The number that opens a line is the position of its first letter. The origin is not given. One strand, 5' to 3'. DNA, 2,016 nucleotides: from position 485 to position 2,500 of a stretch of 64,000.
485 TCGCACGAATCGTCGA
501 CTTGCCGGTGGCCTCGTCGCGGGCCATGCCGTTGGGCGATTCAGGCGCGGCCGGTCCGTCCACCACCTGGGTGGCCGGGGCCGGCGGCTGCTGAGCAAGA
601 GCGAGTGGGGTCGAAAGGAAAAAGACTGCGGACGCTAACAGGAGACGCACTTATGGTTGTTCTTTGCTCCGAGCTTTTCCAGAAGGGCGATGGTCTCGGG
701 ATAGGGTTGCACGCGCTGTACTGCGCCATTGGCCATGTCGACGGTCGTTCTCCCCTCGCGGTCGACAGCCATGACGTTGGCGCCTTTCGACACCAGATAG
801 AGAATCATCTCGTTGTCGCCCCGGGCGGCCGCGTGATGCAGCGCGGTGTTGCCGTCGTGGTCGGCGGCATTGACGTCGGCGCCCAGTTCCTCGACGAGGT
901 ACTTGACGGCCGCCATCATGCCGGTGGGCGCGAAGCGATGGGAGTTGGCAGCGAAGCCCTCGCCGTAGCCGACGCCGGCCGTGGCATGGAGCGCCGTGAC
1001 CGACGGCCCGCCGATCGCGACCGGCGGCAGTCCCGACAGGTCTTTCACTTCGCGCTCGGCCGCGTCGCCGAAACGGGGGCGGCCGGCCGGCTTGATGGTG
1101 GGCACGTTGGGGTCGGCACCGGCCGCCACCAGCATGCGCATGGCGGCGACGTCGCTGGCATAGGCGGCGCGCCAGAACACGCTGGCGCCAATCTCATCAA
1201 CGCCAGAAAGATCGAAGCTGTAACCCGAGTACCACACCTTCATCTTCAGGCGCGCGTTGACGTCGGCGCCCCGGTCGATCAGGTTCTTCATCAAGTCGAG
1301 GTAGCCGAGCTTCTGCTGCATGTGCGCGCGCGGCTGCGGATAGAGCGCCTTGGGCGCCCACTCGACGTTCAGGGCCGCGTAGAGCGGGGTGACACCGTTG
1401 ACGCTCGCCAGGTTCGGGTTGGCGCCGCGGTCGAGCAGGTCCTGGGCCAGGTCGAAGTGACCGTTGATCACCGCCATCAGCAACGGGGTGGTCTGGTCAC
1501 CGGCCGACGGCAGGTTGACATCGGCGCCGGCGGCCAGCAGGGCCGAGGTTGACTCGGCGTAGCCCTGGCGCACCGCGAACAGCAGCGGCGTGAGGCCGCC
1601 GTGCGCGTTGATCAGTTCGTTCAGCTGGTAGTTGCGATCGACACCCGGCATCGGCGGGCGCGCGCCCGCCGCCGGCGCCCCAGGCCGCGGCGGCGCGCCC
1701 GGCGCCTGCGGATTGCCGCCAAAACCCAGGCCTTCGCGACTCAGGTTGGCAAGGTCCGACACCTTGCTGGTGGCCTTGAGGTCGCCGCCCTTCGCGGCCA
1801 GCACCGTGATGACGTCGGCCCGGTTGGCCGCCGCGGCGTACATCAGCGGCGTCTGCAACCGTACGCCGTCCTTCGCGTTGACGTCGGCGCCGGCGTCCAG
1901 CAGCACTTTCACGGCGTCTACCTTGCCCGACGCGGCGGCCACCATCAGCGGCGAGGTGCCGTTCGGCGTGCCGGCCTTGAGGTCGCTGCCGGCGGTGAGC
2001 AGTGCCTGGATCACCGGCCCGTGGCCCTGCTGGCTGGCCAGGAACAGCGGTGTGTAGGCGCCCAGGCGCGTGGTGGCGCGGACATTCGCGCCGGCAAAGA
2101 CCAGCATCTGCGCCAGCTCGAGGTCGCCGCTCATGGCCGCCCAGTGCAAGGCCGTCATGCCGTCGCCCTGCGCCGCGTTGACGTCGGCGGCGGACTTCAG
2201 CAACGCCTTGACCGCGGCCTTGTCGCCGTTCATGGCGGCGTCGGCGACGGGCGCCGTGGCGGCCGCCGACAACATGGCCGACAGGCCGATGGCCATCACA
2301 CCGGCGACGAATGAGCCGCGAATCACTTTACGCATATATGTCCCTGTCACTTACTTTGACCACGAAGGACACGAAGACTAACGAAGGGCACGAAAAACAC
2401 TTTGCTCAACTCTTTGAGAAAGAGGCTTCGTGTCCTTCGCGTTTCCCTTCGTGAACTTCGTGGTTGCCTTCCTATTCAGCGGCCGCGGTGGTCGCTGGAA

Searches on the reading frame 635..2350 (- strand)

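Call 10: search_protein_families(library=pfam, proteins=[window:635-2350:-], max_evalue=0.001)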
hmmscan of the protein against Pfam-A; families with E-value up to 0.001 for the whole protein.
window:635-2350:- (571 aa): 7 families
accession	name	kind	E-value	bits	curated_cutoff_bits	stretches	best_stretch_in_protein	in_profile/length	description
PF00023.36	Ank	-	5.2e-57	187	21.1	4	63-94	1-32/33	Ankyrin repeat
PF12796.13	Ank_2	-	3e-52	175.6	27.3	5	102-193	1-88/90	Ankyrin repeats (3 copies)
PF13637.12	Ank_4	-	2.9e-49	164.4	22.7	6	37-84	3-50/50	Ankyrin repeats (many copies)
PF13606.12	Ank_3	-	8.3e-43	139.3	22.3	3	499-526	1-28/30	Ankyrin repeat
PF13857.12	Ank_5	-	1.2e-34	118.3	27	2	489-540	5-56/56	Ankyrin repeats (many copies)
PF24521.3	Ank_KRIT1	-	2.8e-07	30.8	80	0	34-119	21-106/149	KRIT1 ankyrin-repeats domain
PF23745.1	ANK_LRRK2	-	0.00083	19.7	27.5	0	37-118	37-113/130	LRRK2 ANK repeat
